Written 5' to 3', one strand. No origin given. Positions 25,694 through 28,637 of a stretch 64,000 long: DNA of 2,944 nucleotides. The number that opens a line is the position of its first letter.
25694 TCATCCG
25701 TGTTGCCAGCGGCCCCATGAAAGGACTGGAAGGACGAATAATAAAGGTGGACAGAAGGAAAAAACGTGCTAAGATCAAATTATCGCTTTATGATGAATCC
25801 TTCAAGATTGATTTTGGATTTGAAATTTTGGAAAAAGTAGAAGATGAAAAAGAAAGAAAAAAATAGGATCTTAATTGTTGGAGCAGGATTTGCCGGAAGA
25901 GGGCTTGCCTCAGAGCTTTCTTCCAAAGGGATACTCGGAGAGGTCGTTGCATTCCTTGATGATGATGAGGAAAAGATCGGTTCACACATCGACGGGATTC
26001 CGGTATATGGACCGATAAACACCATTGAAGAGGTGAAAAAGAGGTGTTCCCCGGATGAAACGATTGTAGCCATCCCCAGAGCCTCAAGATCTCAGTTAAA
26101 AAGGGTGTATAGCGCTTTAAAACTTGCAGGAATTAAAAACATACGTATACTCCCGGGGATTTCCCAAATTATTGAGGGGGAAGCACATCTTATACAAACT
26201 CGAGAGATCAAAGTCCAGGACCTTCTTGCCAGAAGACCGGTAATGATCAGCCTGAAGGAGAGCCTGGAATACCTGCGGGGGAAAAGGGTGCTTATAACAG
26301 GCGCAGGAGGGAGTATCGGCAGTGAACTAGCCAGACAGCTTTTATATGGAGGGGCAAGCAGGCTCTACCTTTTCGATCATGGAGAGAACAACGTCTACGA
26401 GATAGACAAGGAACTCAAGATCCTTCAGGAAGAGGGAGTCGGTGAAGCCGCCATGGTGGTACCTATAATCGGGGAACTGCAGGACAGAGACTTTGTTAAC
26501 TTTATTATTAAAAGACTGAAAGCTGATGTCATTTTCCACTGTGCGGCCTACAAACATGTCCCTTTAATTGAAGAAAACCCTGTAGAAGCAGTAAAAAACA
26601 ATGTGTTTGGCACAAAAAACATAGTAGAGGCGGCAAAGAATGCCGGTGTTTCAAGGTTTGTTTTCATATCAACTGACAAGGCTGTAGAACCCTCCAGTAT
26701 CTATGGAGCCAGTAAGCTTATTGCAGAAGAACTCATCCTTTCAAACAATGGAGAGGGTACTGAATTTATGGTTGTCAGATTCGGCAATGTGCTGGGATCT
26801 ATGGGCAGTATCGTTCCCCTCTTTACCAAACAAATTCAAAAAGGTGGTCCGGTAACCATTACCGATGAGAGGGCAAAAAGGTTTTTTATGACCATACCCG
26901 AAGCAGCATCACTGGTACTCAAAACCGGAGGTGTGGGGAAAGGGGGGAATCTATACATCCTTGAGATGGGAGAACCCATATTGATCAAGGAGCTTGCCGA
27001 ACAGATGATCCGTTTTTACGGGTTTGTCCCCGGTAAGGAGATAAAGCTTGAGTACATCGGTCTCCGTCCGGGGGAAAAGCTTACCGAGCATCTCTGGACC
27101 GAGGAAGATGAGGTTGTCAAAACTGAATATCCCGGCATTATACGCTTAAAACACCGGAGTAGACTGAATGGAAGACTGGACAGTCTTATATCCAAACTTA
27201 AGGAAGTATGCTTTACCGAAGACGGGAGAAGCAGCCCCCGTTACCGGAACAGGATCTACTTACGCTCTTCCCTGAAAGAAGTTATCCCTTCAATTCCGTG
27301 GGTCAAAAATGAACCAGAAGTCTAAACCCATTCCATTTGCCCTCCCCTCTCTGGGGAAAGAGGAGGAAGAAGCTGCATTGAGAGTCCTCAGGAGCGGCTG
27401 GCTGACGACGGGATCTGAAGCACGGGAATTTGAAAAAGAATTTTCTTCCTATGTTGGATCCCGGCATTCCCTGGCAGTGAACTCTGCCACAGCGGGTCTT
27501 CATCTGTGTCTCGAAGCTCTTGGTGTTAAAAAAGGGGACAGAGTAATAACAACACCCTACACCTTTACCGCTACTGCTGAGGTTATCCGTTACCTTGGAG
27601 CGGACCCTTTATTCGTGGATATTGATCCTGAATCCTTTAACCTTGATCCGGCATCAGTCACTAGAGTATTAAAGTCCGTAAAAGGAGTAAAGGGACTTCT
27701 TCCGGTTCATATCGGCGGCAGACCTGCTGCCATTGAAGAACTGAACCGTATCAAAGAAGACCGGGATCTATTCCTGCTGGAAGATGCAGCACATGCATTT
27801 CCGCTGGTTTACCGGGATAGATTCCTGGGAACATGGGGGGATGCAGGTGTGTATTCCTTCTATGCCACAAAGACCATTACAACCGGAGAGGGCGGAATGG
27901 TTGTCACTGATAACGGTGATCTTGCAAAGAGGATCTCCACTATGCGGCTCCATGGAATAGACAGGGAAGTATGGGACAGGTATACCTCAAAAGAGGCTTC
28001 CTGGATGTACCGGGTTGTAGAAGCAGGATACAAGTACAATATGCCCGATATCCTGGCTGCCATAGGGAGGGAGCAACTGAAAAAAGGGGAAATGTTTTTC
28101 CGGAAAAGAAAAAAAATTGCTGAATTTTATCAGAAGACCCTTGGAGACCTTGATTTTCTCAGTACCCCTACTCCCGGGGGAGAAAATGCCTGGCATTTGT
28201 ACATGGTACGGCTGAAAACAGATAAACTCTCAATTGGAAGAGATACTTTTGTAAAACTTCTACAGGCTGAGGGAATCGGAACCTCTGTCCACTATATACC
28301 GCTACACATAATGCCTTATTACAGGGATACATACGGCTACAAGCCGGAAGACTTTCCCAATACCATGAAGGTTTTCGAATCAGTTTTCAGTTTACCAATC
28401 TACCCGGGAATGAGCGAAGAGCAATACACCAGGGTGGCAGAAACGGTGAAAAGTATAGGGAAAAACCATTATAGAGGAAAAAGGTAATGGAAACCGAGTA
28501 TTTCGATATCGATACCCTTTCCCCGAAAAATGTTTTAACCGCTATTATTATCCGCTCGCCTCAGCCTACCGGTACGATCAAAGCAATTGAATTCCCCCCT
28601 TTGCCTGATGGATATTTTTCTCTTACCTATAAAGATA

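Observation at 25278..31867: NusG paralogue heading a translationally coupled dehydratase-aminotransferase-XDH-like gene set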

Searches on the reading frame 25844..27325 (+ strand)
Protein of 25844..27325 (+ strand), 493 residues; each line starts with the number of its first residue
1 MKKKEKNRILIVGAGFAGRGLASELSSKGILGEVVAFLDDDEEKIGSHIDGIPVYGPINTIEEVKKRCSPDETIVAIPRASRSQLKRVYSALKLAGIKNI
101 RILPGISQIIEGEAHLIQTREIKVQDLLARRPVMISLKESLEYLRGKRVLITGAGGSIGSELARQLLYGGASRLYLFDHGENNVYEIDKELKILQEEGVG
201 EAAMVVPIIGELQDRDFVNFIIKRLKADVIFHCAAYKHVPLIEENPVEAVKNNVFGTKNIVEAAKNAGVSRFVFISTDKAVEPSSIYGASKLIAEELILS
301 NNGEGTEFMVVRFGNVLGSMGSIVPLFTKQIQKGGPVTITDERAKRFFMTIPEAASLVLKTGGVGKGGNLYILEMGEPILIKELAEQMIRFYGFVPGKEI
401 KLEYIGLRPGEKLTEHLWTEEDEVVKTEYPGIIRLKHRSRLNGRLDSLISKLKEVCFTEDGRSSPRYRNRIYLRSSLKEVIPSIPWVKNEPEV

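Call 3: search_protein_families(library=pfam, proteins=[window:25844-27325:+])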
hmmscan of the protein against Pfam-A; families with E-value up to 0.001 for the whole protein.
window:25844-27325:+ (493 aa): 16 families
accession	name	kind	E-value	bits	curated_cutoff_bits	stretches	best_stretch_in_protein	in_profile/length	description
PF02719.21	Polysacc_synt_2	-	2e-108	362.5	20.2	1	149-435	1-291/293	Polysaccharide biosynthesis protein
PF01370.27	Epimerase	-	1.8e-29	103.3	20.9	1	149-359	1-222/240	NAD dependent epimerase/dehydratase family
PF16363.11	GDP_Man_Dehyd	-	1.7e-19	70.9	27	1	150-298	1-164/332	GDP-mannose 4,6 dehydratase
PF04321.23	RmlD_sub_bind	-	4.2e-19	69.1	27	1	148-342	2-178/287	RmlD substrate binding domain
PF01073.25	3Beta_HSD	-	1.7e-13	50.7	22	1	150-283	1-122/280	3-beta hydroxysteroid dehydrogenase/isomerase family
PF07993.18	NAD_binding_4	-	2.6e-12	46.9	20.1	1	151-281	1-140/258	Male sterility protein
PF13460.12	NAD_binding_10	-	1.9e-06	28.3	27.2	1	201-281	37-102/184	NAD(P)H-binding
PF00899.27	ThiF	-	5.4e-06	26.2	28.1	0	138-180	12-53/238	ThiF family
PF00106.31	adh_short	-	5.5e-06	26.4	26.6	1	147-298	1-160/195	short chain dehydrogenase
PF05368.20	NmrA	-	1.8e-05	24.9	27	1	147-297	3-133/298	NmrA-like family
PF08659.16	KR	-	4.3e-05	24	22.6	1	149-277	3-136/180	KR domain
PF02629.25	CoA_binding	-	0.00016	22.8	22.3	1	5-100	2-91/97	CoA binding domain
PF01488.26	Shikimate_DH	-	0.00032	21.2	24.3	0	5-30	11-36/138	Shikimate / quinate 5-dehydrogenase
PF13727.12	CoA_binding_3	-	0.00038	21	25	1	5-97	77-169/175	CoA-binding domain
PF02254.24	TrkA_N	-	0.00039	21.2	23.8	0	9-47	1-36/116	TrkA-N domain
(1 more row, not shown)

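Call 5: search_protein_families(library=ncbifam, proteins=[window:25844-27325:+], max_evalue=0.00001)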
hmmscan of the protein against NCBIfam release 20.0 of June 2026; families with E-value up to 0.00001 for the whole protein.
window:25844-27325:+ (493 aa): 25 families
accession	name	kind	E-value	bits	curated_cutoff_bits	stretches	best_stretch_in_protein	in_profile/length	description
TIGR03589.1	PseB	equivalog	1.9e-55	188.1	407.75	1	145-431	3-275/324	UDP-N-acetylglucosamine 4,6-dehydratase (inverting)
TIGR04130.1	FnlA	equivalog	1.1e-39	136.3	730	1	145-425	3-272/337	UDP-N-acetylglucosamine 4,6-dehydratase/5-epimerase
TIGR01179.1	galE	equivalog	1.5e-17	63.4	262.3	1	148-319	1-179/332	UDP-glucose 4-epimerase GalE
TIGR01214.1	rmlD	equivalog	1.7e-15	56.9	224.05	1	148-339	1-175/285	dTDP-4-dehydrorhamnose reductase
TIGR04180.1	EDH_00030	hypoth_equivalog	2e-14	53.4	475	1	149-293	1-131/297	NAD-dependent 4,6-dehydratase LegB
TIGR02622.1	CDP_4_6_dhtase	equivalog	1.2e-12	47.6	278.45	1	145-282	3-134/352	CDP-glucose 4,6-dehydratase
TIGR01181.1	dTDP_gluc_dehyt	equivalog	2e-12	46.9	365.1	1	148-410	1-276/321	dTDP-glucose 4,6-dehydratase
TIGR03466.1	HpnA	hypoth_equivalog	6.7e-12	44.9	367.65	1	148-281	2-117/327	hopanoid-associated sugar epimerase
NF007956.0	PRK10675.1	subfamily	2.3e-11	43.4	394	1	148-278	2-125/338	UDP-glucose 4-epimerase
TIGR01746.1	Thioester-redct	subfamily_domain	6.7e-10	38.7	213.35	1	149-319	2-198/371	thioester reductase domain-containing protein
NF043036.1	ErythonDh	equivalog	7.3e-10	38.5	325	1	148-298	2-160/321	D-erythronate dehydrogenase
NF042422.1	oxyalk_red_OleD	equivalog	8.5e-10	38.5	580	1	148-279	2-112/329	2-alkyl-3-oxoalkanoate reductase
TIGR03025.1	EPS_sugtrans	subfamily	6.3e-09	35.6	295.55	1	3-127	122-245/445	exopolysaccharide biosynthesis polyprenyl glycosylphosphotransferase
TIGR03023.1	WcaJ_sugtrans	equivalog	8.6e-09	35.2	410.75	1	3-126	126-249/453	undecaprenyl-phosphate glucose phosphotransferase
NF047837.1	UDPAcbARedWbcJ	equivalog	9.3e-09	34.6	500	1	226-391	46-214/372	UDP-2-acetamido-2,6-beta-L-arabino-hexul-4-ose reductase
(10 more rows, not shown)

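Call 47: find_homologous_proteins(query=window:25844-27325:+)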
Query window:25844-27325:+ (493 aa): 8000 proteins with E <= 0.001 among 8000 candidates; the best 120 are listed.
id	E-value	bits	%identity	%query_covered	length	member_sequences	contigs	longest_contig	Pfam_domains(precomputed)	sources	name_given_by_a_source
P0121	0.0e+0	1036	96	100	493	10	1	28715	PF02629.26,PF04321.24,PF16363.12,PF02719.22,PF05368.20,PF00899.28,PF01073.26,PF07993.19,PF13460.13,PF00106.32,PF01370.28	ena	-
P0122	5.2e-287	970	88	100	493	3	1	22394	PF02629.26,PF08659.17,PF16363.12,PF05368.20,PF00899.28,PF01370.28,PF04321.24,PF02719.22,PF01073.26,PF07993.19,PF13460.13,PF00106.32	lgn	-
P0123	6.3e-262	888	81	100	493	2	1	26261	PF02629.26,PF08659.17,PF04321.24,PF16363.12,PF02719.22,PF00899.28,PF01073.26,PF07993.19,PF13460.13,PF00106.32,PF01370.28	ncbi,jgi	-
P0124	5.4e-259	878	80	100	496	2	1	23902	PF02629.26,PF08659.17,PF13727.13,PF16363.12,PF05368.20,PF00899.28,PF01370.28,PF17836.8,PF04321.24,PF02719.22,PF01073.26,PF07993.19,PF13460.13,PF00106.32,PF01488.27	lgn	-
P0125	3.6e-251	852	78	100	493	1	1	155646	PF04321.24,PF16363.12,PF02719.22,PF05368.20,PF01073.26,PF07993.19,PF13460.13,PF01370.28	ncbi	-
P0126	2.3e-249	846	77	100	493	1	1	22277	PF02629.26,PF04321.24,PF16363.12,PF02719.22,PF01073.26,PF07993.19,PF13460.13,PF00106.32,PF01370.28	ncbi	-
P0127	6.1e-248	841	77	100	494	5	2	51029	PF04321.24,PF16363.12,PF02719.22,PF01073.26,PF07993.19,PF13460.13,PF01370.28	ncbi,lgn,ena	-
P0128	1.9e-238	810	73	100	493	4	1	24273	PF04321.24,PF16363.12,PF02719.22,PF01073.26,PF07993.19,PF13460.13,PF00106.32,PF01370.28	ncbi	-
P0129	2.3e-231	787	73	99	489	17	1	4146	PF17836.8,PF13727.13,PF04321.24,PF16363.12,PF02719.22,PF01073.26,PF07993.19,PF13460.13,PF00106.32,PF01370.28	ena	-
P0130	1.0e-230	785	74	99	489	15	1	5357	PF04321.24,PF16363.12,PF02719.22,PF01073.26,PF07993.19,PF13460.13,PF00106.32,PF01370.28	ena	-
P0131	4.2e-230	783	73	99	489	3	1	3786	PF08659.17,PF13727.13,PF04321.24,PF16363.12,PF02719.22,PF00899.28,PF01073.26,PF07993.19,PF13460.13,PF00106.32,PF01370.28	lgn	-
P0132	7.4e-230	782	73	99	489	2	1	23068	PF08659.17,PF04321.24,PF16363.12,PF02719.22,PF01073.26,PF07993.19,PF01370.28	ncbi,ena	-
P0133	2.5e-229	780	73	99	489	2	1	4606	PF08659.17,PF04321.24,PF16363.12,PF02719.22,PF00899.28,PF01073.26,PF07993.19,PF13460.13,PF00106.32,PF01370.28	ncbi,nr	ncbi:MAG: polysaccharide biosynthesis protein [Spirochaetales bacterium]|nr:polysaccharide biosynthe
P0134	4.1e-229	779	73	99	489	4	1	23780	PF04321.24,PF16363.12,PF02719.22,PF01073.26,PF07993.19,PF13460.13,PF00106.32,PF01370.28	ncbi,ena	-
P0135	2.2e-228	777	73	99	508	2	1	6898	PF17836.8,PF13727.13,PF04321.24,PF16363.12,PF02719.22,PF00899.28,PF01073.26,PF07993.19,PF13460.13,PF00106.32,PF01370.28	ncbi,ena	-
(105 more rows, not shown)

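Call 64: search_solved_structures(query=window:25844-27325:+, max_evalue=1e-20)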
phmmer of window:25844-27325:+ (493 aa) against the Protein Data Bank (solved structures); distinct sequences matched with E-value up to 1e-20: 12.
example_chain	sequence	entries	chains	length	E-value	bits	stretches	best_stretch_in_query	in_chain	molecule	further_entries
5bjy_A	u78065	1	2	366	1.3e-75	258.4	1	120-439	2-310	WlaL protein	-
5bju_A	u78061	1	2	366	1.6e-74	254.7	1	120-439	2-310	WlaL protein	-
5bjw_A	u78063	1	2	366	5.9e-74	252.9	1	120-439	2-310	WlaL protein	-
5bjx_A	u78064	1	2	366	8.1e-74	252.4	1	120-439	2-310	WlaL protein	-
5bjv_A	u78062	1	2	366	5.5e-73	249.7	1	120-439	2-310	WlaL protein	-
6bwc_A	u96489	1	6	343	1.6e-50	175.6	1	143-433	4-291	Polysaccharide biosynthesis protein CapD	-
2gn4_A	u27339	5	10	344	2.8e-41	145.2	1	142-432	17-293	UDP-GlcNAc C6 dehydratase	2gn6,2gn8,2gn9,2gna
4j2o_A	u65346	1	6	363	7.5e-39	137.1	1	145-424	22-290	UDP-N-acetylglucosamine 4,6-dehydratase/5-epimerase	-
3vvb_A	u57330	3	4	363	3.8e-34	121.6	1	147-424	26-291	CapE | Capsular polysaccharide synthesis enzyme Cap8E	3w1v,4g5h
3vvc_A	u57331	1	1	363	1.4e-33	119.8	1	147-424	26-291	Capsular polysaccharide synthesis enzyme Cap8E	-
3pvz_A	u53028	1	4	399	2.3e-23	86.1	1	137-391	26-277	UDP-N-acetylglucosamine 4,6-dehydratase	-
4tqg_A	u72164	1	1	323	1.1e-21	80.5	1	146-421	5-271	Putative dTDP-d-glucose 4 6-dehydratase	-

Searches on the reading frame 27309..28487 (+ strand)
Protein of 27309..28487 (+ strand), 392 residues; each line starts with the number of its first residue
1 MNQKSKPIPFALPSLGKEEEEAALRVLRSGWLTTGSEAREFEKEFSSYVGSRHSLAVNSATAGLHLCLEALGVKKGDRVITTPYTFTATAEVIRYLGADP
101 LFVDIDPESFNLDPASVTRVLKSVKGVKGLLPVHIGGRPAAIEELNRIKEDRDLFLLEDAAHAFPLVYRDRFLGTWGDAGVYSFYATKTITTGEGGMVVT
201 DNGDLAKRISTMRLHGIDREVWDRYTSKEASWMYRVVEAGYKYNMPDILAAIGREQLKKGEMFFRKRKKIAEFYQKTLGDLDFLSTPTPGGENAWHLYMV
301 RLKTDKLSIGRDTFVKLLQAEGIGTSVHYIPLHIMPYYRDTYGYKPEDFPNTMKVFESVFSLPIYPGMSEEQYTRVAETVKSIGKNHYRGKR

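Call 3: search_protein_families(library=pfam, proteins=[window:27309-28487:+])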
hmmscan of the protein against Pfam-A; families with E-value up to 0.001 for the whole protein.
window:27309-28487:+ (392 aa): 2 families
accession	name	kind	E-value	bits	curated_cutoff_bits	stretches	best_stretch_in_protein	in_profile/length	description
PF01041.23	DegT_DnrJ_EryC1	-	1.8e-121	406.2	19.8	1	14-380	2-359/360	DegT/DnrJ/EryC1/StrS aminotransferase family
PF00155.27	Aminotran_1_2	-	0.00068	19.4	19.7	0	38-162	44-188/361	Aminotransferase class I and II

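Call 5: search_protein_families(library=ncbifam, proteins=[window:27309-28487:+], max_evalue=0.00001)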
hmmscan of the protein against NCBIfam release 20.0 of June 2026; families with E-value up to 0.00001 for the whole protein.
window:27309-28487:+ (392 aa): 7 families
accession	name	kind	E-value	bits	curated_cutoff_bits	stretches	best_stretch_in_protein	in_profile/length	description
TIGR03588.1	PseC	equivalog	7.4e-105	351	423.5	1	8-382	2-378/380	UDP-4-amino-4,6-dideoxy-N-acetyl-beta-L-altrosamine transaminase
NF008658.2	PRK11658.1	equivalog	3.3e-98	328.8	631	1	8-383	5-376/379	UDP-4-amino-4-deoxy-L-arabinose aminotransferase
TIGR04181.1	NHT_00031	hypoth_equivalog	1.8e-68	231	420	1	8-363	1-357/359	LegC family aminotransferase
NF008687.0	PRK11706.1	equivalog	2.8e-60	204.1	375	1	8-383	2-373/375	dTDP-4-amino-4,6-dideoxygalactose transaminase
TIGR04427.1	PLP_DesI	equivalog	1e-58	199.4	650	1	25-382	40-381/390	dTDP-4-dehydro-6-deoxyglucose aminotransferase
NF011936.0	PRK15407.1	equivalog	7.4e-51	173.2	423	1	5-384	34-436/440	lipopolysaccharide biosynthesis protein RfbH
TIGR02379.1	ECA_wecE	subfamily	2.7e-48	164.6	434.85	1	8-381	2-372/376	dTDP-4-amino-4,6-dideoxy-D-glucose transaminase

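Call 65: search_solved_structures(query=window:27309-28487:+, max_evalue=1e-40)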
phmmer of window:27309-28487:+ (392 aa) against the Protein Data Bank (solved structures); distinct sequences matched with E-value up to 1e-40: 21.
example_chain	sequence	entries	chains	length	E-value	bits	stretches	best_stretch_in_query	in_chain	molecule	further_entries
1mdo_A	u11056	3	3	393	3.6e-80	272.6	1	6-383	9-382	ArnB aminotransferase | UDP-4-amino-4-deoxy-L-arabinose--oxoglutarate aminotransferase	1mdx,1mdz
8sng_A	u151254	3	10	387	3.2e-79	269.5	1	6-379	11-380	UDP-4-amino-4-deoxy-L-arabinose--oxoglutarate aminotransferase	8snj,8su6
4oca_A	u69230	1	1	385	5.1e-79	268.8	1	6-380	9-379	UDP-4-amino-4-deoxy-L-arabinose--oxoglutarate aminotransferase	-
7b0d_A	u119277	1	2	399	9.6e-63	215.3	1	16-379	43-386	Glutamine--scyllo-inositol transaminase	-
4lc3_A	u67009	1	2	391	5.7e-61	209.4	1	3-385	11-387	Putative UDP-4-amino-4-deoxy-l-arabinose--oxoglutarate aminotransferase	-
3bn1_A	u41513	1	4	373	3.1e-55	190.5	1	8-377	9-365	Perosamine synthetase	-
3dr7_A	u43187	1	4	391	3.6e-55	190.3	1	8-377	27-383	Putative perosamine synthetase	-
3dr4_A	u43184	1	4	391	2.4e-54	187.6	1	8-377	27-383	Putative perosamine synthetase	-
6ewj_A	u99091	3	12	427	2.2e-52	181.2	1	7-385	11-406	Putative capsular polysaccharide biosynthesis protein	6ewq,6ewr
7b0m_AAA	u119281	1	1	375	1.3e-51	178.6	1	12-377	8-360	Sugar aminotransferase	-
3frk_A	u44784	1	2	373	4.9e-51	176.7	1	26-387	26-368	QdtB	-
5uid_A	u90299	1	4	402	4.9e-48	166.8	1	12-376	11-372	Aminotransferase TlmJ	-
9bgp_A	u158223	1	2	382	6.7e-48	166.4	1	20-380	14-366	aminotransferase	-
9bgr_A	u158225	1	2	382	4.6e-47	163.6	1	20-380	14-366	aminotransferase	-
8vr5_A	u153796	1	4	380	1.5e-46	162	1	12-383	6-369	DegT/DnrJ/EryC1/StrS aminotransferase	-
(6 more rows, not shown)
